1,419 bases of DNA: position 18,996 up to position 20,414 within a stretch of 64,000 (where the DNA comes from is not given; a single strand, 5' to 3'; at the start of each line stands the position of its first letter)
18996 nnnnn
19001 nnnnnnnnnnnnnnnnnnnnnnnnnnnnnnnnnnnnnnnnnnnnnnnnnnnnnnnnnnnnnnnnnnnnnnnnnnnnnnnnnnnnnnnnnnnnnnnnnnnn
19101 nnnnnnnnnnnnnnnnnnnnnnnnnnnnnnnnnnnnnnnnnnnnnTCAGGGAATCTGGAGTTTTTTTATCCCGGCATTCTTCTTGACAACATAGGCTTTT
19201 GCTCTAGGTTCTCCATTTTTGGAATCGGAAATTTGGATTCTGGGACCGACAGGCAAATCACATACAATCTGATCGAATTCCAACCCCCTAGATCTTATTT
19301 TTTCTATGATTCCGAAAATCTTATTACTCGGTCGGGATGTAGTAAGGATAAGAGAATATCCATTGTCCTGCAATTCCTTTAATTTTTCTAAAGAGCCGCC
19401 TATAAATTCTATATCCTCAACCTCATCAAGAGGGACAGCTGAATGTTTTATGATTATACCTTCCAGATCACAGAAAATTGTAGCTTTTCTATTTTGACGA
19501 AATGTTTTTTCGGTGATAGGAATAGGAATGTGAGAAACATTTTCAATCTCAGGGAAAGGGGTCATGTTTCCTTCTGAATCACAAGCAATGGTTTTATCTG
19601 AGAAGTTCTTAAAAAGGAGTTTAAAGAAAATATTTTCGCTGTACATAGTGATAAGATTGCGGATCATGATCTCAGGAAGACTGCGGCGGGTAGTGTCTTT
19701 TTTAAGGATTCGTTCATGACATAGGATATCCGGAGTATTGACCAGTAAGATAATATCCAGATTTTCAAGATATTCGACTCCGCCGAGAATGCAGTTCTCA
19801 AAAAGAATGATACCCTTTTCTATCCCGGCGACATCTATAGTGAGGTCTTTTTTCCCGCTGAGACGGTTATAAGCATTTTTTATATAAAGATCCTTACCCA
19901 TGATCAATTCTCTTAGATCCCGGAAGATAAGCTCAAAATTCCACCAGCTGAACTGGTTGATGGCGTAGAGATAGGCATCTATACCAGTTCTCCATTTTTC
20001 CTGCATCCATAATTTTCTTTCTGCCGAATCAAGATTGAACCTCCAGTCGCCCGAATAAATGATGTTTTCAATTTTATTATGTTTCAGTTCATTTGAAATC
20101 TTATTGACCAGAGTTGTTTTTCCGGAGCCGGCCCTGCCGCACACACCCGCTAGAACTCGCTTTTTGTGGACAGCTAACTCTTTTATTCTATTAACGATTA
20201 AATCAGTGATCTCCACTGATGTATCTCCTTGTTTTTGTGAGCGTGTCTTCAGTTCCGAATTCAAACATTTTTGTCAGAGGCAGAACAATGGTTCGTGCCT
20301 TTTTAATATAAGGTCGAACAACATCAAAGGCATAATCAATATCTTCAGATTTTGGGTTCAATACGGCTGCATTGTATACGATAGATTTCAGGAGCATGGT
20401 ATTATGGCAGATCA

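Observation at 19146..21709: Three-gene head-group activation module: GT2, LicC-like nucleotidyltransferase and a uridine-kinase-like kinase fused to a HAD domain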

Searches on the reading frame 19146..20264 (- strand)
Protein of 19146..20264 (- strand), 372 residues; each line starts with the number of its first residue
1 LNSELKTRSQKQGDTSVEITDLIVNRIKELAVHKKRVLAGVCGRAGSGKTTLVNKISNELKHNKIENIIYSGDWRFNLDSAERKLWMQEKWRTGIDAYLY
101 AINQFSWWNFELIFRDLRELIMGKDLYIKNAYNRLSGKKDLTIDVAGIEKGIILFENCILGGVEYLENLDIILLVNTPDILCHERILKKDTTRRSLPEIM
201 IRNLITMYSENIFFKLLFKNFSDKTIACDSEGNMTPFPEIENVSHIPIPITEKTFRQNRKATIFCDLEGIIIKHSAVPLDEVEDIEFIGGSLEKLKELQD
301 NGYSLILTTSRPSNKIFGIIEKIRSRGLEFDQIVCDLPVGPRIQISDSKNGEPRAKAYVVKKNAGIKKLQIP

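Call 3: search_protein_families(library=pfam, proteins=[window:19146-20264:-], max_evalue=0.01)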
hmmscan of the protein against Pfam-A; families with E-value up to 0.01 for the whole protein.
window:19146-20264:- (372 aa): 12 families
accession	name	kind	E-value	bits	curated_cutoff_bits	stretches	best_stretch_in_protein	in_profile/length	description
PF00485.24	PRK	-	5.7e-07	30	22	1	40-194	3-154/196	Phosphoribulokinase / Uridine kinase family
PF25199.1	nSTAND_NTPase5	-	0.00033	20.9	34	1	16-70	21-75/145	Novel STAND NTPase 5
PF01637.24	ATPase_2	-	0.0011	19.3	33.2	1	25-72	9-56/225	ATPase domain predominantly from Archaea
PF05729.18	NACHT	-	0.0015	18.9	26.7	1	41-67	5-31/167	NACHT domain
PF03266.21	NTPase_1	-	0.0016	18.7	23.9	1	41-64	4-27/168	NTPase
PF07693.20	KAP_NTPase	-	0.0024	17.6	20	1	39-77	23-62/293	KAP family P-loop domain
PF13401.12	AAA_22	-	0.0025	18.6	27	0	41-63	10-32/130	AAA domain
PF00931.28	NB-ARC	-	0.0027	17.5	23.5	1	27-61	8-43/248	NB-ARC domain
PF13238.12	AAA_18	-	0.0036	18.2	29.4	0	41-91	3-55/128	AAA domain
PF03029.23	ATP_bind_1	-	0.0042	17.4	27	1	41-68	1-28/240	Conserved hypothetical ATP binding protein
PF13173.12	AAA_14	-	0.0054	17.2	27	0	42-70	8-34/129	AAA domain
PF03193.22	RsgA_GTPase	-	0.0073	16.6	30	0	12-62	82-132/174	RsgA GTPase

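Call 4: search_protein_families(library=ncbifam, proteins=[window:19146-20264:-], max_evalue=0.01)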
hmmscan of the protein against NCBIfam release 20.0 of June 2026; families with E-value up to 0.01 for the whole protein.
window:19146-20264:- (372 aa): 20 families
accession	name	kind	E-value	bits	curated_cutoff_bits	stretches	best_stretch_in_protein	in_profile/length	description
NF004018.0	PRK05480.1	equivalog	1.7e-07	30.9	180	1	34-210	4-164/210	uridine kinase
NF005807.0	PRK07667.1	equivalog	1.4e-05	24.8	221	1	25-189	8-159/193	kinase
NF006743.0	PRK09270.1-2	equivalog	1.8e-05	23.9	227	1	19-64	11-56/217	nucleoside/nucleotide kinase family protein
TIGR00235.1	udk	equivalog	2.7e-05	23.9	220.3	1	34-195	4-152/207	uridine kinase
NF006746.0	PRK09270.1-5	subfamily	0.00016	20.7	250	1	21-64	6-49/210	nucleoside/nucleotide kinase family protein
NF010248.0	PRK13695.1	equivalog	0.00042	20.1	156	1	40-64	7-31/180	NTPase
TIGR00213.1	GmhB_yaeD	subfamily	0.0006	19.5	149.6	1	262-310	3-50/176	D-glycero-beta-D-manno-heptose 1,7-bisphosphate 7-phosphatase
NF006506.0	PRK08942.1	equivalog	0.00064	19.3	178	1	261-310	4-53/182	D-glycero-beta-D-manno-heptose 1,7-bisphosphate 7-phosphatase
TIGR03608.1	L_ocin_972_ABC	subfamily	0.0013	18.2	254.85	1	29-89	18-76/206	putative bacteriocin export ABC transporter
NF000355.4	ribo_prot_ABC_F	equivalog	0.0019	17.1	380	1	16-64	9-56/499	ribosomal protection-like ABC-F family protein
NF000170.2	ABCF_Vga_all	exception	0.0033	16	725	1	18-62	12-55/521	Vga family ABC-F type ribosomal protection protein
NF046079.1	HAD_phos_BT0820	equivalog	0.0041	17.5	165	1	263-333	3-68/137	BT0820 family HAD-type phosphatase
NF004041.0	PRK05541.1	subfamily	0.0045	17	127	1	34-73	5-44/176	adenylyl-sulfate kinase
TIGR00064.1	ftsY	equivalog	0.0049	16.1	260.7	1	25-73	68-116/279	signal recognition particle-docking protein FtsY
TIGR03918.1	GTP_HydF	equivalog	0.0059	15.5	325.55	0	143-232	61-152/392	[FeFe] hydrogenase H-cluster maturation GTPase HydF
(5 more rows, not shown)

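Call 5: find_homologous_proteins(query=window:19146-20264:-)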
Query window:19146-20264:- (372 aa): 91 proteins with E <= 0.001 among 6635 candidates.
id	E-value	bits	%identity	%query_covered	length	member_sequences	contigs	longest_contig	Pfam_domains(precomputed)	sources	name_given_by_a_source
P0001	4.0e-213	725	88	96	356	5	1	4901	PF00485.25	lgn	-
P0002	7.1e-193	659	80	95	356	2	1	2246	PF00485.25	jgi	-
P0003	3.1e-176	604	70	100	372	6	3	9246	PF00485.25,PF25199.2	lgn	-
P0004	6.3e-168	577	69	95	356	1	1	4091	PF00485.25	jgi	jgi:uridine kinase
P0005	2.0e-148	512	64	92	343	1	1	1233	PF00485.25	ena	-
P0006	1.1e-147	510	60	96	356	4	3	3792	PF00485.25,PF24694.2,PF13238.13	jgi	-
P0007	2.7e-145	502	61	96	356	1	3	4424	PF00485.25,PF24694.2,PF13238.13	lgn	-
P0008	7.1e-144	497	60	96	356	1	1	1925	PF00485.25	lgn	-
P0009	1.4e-143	496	59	95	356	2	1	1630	PF00485.25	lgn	-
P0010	1.5e-143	496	60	96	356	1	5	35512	PF00485.25,PF24694.2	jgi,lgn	-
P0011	4.4e-136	472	57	96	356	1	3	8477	PF00485.25,PF08282.19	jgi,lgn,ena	-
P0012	3.3e-134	466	58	90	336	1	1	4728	PF00485.25,PF08282.19,PF13671.13,PF13238.13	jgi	jgi:uridine kinase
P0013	1.5e-129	450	54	95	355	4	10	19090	PF00485.25,PF08282.19,PF13238.13,PF00931.29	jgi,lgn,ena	-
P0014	9.6e-129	448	54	96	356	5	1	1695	PF00485.25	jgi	jgi:uridine kinase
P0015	1.3e-128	447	54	96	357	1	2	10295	-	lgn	-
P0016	2.1e-127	443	54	95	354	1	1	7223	PF00485.25,PF08282.19,PF00931.29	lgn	-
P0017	1.9e-126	440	54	95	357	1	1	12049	PF00485.25,PF24694.2,PF08282.19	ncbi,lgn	-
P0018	5.6e-126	439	56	95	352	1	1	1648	PF00485.25,PF08282.19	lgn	-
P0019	7.6e-126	438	54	96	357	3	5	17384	PF00485.25,PF08282.19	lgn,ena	-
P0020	1.3e-125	437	56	95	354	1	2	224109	PF00485.25,PF08282.19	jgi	jgi:uridine kinase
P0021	3.9e-125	436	53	96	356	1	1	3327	PF00485.25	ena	-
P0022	1.1e-124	434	56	95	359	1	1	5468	PF00485.25,PF08282.19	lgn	-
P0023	1.4e-124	434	53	96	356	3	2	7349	PF00485.25,PF08282.19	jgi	jgi:uridine kinase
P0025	2.9e-124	433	53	96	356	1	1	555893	PF00485.25,PF13238.13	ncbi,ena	-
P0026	4.9e-124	432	54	95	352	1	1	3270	PF00485.25,PF08282.19,PF13207.13,PF13238.13,PF25199.2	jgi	-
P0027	2.6e-123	430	53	96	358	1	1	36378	PF00485.25,PF24694.2,PF08282.19,PF13238.13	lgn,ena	-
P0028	6.7e-122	425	50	96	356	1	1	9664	PF00485.25,PF08282.19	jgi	jgi:uridine kinase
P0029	3.9e-121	423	52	95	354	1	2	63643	PF00485.25,PF08282.19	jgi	jgi:uridine kinase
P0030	4.1e-121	422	52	91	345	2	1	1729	PF00485.25,PF13238.13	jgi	-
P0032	6.1e-121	422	53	96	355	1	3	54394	PF00485.25,PF08282.19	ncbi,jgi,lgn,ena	jgi:uridine kinase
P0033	9.9e-121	421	51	95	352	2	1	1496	PF00485.25,PF08282.19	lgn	-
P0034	2.5e-120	420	52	95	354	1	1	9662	PF00485.25,PF24694.2,PF08282.19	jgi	-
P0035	2.7e-120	420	52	96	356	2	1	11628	PF00485.25,PF08282.19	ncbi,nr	ncbi:MAG: HAD hydrolase family protein [candidate division Zixibacteria bacterium]|nr:HAD hydrolase 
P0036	4.2e-120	419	53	96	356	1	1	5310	PF00485.25,PF08282.19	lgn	-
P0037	9.3e-120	418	52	95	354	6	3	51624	PF00485.25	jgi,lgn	jgi:uridine kinase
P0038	1.4e-119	417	52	95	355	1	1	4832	PF00485.25,PF08282.19,PF13238.13,PF00931.29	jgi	-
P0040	2.6e-119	417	53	95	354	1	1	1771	PF00485.25,PF24694.2,PF08282.19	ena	-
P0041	4.0e-119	416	53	95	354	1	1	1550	PF00485.25,PF08282.19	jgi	jgi:uridine kinase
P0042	6.0e-119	415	52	95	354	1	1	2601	PF00485.25,PF13238.13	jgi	jgi:uridine kinase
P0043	8.5e-119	415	54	91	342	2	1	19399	PF00485.25,PF08282.19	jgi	-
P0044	1.3e-118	414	54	95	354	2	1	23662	PF07693.21,PF00485.25,PF24694.2,PF08282.19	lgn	-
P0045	1.8e-118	414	52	95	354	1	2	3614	PF00485.25,PF08282.19,PF13207.13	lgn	-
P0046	1.8e-118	414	53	96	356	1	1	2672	PF00485.25,PF08282.19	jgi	jgi:uridine kinase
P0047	1.9e-118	414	53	95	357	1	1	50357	PF00485.25,PF08282.19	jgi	jgi:uridine kinase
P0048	2.7e-118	413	53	90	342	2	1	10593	PF00485.25,PF08282.19,PF13238.13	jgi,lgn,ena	-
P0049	7.3e-118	412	53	95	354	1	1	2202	PF00485.25,PF05729.19,PF08282.19,PF25199.2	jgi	jgi:uridine kinase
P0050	8.3e-118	412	51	95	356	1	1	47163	PF00485.25,PF24694.2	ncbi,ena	-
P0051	9.1e-118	411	51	95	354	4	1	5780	PF00485.25,PF00931.29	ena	-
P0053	2.0e-117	410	53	95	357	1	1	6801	PF00485.25,PF08282.19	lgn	-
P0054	9.2e-117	408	51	95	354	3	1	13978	PF00485.25,PF08282.19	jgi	-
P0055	1.6e-116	407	53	95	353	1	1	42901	PF00485.25,PF08282.19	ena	-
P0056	3.5e-116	406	50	96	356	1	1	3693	PF00485.25,PF25199.2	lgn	-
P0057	6.6e-116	405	51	95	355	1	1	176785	PF00485.25,PF08282.19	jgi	-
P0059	9.4e-116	405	50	95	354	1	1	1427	PF00485.25,PF05729.19,PF08282.19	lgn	-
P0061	3.9e-115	403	52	95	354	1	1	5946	PF00485.25,PF24694.2,PF08282.19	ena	-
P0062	4.6e-115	403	52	95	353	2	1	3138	PF00485.25,PF08282.19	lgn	-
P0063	6.1e-115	402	53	90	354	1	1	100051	PF00485.25,PF24694.2,PF08282.19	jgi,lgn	jgi:uridine kinase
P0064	8.0e-115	402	49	95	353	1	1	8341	PF07693.21,PF00485.25,PF24694.2,PF08282.19,PF00931.29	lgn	-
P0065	2.0e-114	400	51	95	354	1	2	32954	PF13344.13,PF00485.25,PF08282.19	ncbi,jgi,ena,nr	ncbi:MAG TPA: HAD hydrolase family protein [Pirellulales bacterium]|nr:HAD hydrolase family protein 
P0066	3.7e-114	400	50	95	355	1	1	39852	PF00485.25,PF08282.19,PF13238.13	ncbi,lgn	-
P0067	7.5e-114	399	50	95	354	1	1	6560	PF00485.25,PF08282.19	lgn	-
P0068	8.6e-114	398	49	94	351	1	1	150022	PF00485.25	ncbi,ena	-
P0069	3.7e-113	396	51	95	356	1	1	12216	PF00485.25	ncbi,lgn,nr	ncbi:MAG: hypothetical protein Q8N88_03715 [Nanoarchaeota archaeon]|nr:hypothetical protein [Nanoarc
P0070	6.7e-113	395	48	95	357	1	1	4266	PF00485.25,PF24694.2,PF08282.19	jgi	jgi:uridine kinase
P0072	3.6e-112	393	51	95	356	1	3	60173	PF00485.25,PF24694.2,PF08282.19,PF13238.13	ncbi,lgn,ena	ncbi:MAG: HAD hydrolase family protein [Patescibacteria group bacterium]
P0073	3.9e-109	383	49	94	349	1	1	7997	PF00485.25,PF24694.2,PF08282.19,PF13671.13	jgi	jgi:uridine kinase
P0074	5.8e-109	383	51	91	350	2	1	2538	PF00485.25,PF24694.2,PF08282.19,PF13671.13,PF13207.13,PF13238.13,PF01712.26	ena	-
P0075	4.2e-108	380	48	95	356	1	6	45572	PF00485.25,PF08282.19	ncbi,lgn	-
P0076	5.5e-107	376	49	94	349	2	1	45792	PF00485.25,PF24694.2,PF08282.19,PF13671.13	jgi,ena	-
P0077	3.8e-105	370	48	95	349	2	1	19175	PF00485.25,PF08282.19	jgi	jgi:uridine kinase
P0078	4.5e-105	370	47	95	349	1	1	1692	PF00485.25,PF08282.19,PF13238.13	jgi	jgi:uridine kinase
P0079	8.8e-104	365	46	95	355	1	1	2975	PF00485.25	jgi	jgi:uridine kinase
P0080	1.2e-103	365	46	90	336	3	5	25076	PF00485.25,PF24694.2,PF08282.19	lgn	-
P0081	3.0e-100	354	48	95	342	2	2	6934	PF00485.25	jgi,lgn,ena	-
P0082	3.1e-92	327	47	87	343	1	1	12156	PF00485.25,PF25199.2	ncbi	ncbi:MAG: hypothetical protein V1870_05630 [Candidatus Aenigmatarchaeota archaeon]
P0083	1.3e-90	322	47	92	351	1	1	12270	PF00485.25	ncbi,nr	ncbi:MAG: hypothetical protein HZB65_02595 [Candidatus Aenigmarchaeota archaeon]|nr:hypothetical pro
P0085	2.0e-72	262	50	63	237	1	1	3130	PF00485.25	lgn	-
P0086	3.6e-69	252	51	63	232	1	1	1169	PF00485.25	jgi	jgi:uridine kinase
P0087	4.6e-65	238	49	58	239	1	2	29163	PF00485.25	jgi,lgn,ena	jgi:uridine kinase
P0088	5.7e-63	231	44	63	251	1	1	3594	PF00485.25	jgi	jgi:uridine kinase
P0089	2.8e-52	196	42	63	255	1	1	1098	PF00485.25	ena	-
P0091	4.8e-40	156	38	63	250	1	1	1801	PF00485.25,PF00448.29,PF03308.23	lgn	-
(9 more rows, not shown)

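Call 6: find_encoding_contigs(protein=P0025, flank=8000, max_places=2)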
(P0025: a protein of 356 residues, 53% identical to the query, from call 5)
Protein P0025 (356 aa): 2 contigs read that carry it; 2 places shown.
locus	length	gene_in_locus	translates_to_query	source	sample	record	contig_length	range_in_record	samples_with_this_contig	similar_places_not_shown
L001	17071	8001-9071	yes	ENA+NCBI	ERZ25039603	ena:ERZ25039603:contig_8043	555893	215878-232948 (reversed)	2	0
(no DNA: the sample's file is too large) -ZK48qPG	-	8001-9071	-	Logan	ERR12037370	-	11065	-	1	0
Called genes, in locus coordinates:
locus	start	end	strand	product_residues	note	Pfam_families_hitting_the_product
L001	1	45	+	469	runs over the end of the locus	PF03062:MBOAT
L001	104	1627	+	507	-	-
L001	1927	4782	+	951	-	-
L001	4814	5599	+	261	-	PF13489:Methyltransf_23, PF01209:Ubie_methyltran, PF05175:MTS, PF08003:Methyltransf_9, PF08241:Methyltransf_11, PF08242:Methyltransf_12, PF13649:Methyltransf_25, PF13847:Methyltransf_31, +2 more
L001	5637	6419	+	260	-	PF00132:Hexapep (faint)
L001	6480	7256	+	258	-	PF13641:Glyco_tranf_2_3, PF00535:Glycos_transf_2, PF10111:Glyco_tranf_2_2 (weak)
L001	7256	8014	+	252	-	PF12804:NTP_transf_3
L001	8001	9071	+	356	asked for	PF00485:PRK, PF13238:AAA_18 (faint)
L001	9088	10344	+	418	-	-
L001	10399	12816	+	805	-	PF09586:YfhO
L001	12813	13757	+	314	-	PF00535:Glycos_transf_2, PF10111:Glyco_tranf_2_2 (weak)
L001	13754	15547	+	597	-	PF00535:Glycos_transf_2, PF10111:Glyco_tranf_2_2, PF13632:Glyco_trans_2_3 (faint), PF00535:Glycos_transf_2, PF13641:Glyco_tranf_2_3 (weak)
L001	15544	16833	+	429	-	PF21374:WsaF_N, PF22772:WsaF_C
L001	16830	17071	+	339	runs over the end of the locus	PF00535:Glycos_transf_2, PF13641:Glyco_tranf_2_3, PF13632:Glyco_trans_2_3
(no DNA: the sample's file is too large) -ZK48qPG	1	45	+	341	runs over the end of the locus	?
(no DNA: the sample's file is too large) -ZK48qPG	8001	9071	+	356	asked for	PF00485:PRK, PF13238:AAA_18 (faint)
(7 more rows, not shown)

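Call 7: find_encoding_contigs(protein=P0072, flank=8000, max_places=2)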
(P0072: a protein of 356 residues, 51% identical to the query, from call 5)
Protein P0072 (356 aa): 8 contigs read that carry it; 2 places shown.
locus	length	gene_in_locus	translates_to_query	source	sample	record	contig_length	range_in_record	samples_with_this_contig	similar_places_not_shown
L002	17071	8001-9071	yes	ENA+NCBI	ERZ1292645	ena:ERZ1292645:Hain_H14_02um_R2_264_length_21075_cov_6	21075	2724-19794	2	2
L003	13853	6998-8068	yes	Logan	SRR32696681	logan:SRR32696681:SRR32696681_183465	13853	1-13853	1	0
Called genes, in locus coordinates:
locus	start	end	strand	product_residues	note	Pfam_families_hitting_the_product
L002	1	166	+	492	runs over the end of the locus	PF01943:Polysacc_synt, PF13440:Polysacc_synt_3, PF03023:MurJ (weak)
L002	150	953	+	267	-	PF03721:UDPG_MGDP_dh_N, PF00984:UDPG_MGDP_dh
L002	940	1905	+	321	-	PF00106:adh_short (weak), PF01073:3Beta_HSD, PF01370:Epimerase, PF02719:Polysacc_synt_2, PF04321:RmlD_sub_bind, PF07993:NAD_binding_4, PF13460:NAD_binding_10, PF16363:GDP_Man_Dehyd, +2 more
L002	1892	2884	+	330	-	PF04055:Radical_SAM, PF13186:SPASM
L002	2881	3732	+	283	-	PF00793:DAHP_synth_1, PF03102:NeuB (weak)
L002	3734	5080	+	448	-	PF00535:Glycos_transf_2, PF10111:Glyco_tranf_2_2 (weak), PF13641:Glyco_tranf_2_3 (weak), PF02348:CTP_transf_3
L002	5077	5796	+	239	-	PF02348:CTP_transf_3, PF12804:NTP_transf_3 (weak)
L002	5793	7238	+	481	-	PF02310:B12-binding, PF04055:Radical_SAM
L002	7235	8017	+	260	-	-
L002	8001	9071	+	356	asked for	PF00485:PRK, PF13238:AAA_18 (weak), PF08282:Hydrolase_3, PF24694:LNS2_PITM1-3 (weak)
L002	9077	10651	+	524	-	PF02310:B12-binding, PF04055:Radical_SAM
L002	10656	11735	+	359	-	-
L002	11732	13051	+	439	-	-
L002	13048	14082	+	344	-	PF01073:3Beta_HSD, PF01370:Epimerase, PF02719:Polysacc_synt_2, PF04321:RmlD_sub_bind, PF05368:NmrA (weak), PF07993:NAD_binding_4 (weak), PF16363:GDP_Man_Dehyd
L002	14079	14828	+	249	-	PF00483:NTP_transferase, PF12804:NTP_transf_3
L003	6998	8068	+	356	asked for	PF00485:PRK, PF13238:AAA_18 (weak), PF08282:Hydrolase_3, PF24694:LNS2_PITM1-3 (weak)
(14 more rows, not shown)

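Call 23: find_encoding_contigs(protein=P0068, flank=10000, max_places=1)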
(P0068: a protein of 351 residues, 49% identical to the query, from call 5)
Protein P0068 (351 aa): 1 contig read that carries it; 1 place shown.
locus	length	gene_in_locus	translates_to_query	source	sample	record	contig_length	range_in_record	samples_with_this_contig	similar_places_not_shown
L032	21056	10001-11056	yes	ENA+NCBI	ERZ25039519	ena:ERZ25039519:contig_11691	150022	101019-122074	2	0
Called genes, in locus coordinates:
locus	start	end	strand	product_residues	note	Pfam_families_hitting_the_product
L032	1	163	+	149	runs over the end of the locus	PF08545:ACP_syn_III (weak)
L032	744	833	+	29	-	-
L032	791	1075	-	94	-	-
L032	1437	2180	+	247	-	PF16254:DUF4910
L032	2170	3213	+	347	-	-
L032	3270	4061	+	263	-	PF13439:Glyco_transf_4, PF13579:Glyco_trans_4_4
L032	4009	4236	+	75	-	PF00534:Glycos_transf_1, PF13692:Glyco_trans_1_4 (weak)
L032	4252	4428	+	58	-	-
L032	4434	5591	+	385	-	PF20706:GT4-conflict, PF13439:Glyco_transf_4, PF13477:Glyco_trans_4_2 (faint), PF13579:Glyco_trans_4_4, PF00534:Glycos_transf_1, PF13692:Glyco_trans_1_4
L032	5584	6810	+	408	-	PF04932:Wzy_C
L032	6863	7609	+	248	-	PF00483:NTP_transferase, PF12804:NTP_transf_3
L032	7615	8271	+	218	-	PF00702:Hydrolase (faint), PF13242:Hydrolase_like, PF13419:HAD_2 (weak)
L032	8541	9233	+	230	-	PF00535:Glycos_transf_2, PF10111:Glyco_tranf_2_2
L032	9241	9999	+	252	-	PF12804:NTP_transf_3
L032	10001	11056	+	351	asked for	PF00485:PRK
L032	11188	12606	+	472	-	-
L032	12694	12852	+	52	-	-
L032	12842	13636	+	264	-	PF00535:Glycos_transf_2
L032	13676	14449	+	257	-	PF01073:3Beta_HSD, PF01370:Epimerase, PF02719:Polysacc_synt_2, PF04321:RmlD_sub_bind, PF05368:NmrA (weak), PF13460:NAD_binding_10 (weak), PF16363:GDP_Man_Dehyd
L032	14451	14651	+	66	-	-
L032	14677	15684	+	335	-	PF00288:GHMP_kinases_N, PF08544:GHMP_kinases_C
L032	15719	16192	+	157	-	-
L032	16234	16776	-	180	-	-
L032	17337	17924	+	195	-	-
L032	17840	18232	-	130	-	-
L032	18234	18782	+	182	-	PF13641:Glyco_tranf_2_3, PF00535:Glycos_transf_2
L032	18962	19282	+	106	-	-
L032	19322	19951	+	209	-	PF02397:Bac_transf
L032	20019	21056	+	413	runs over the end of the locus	PF00155:Aminotran_1_2, PF01041:DegT_DnrJ_EryC1, PF01212:Beta_elim_lyase (faint)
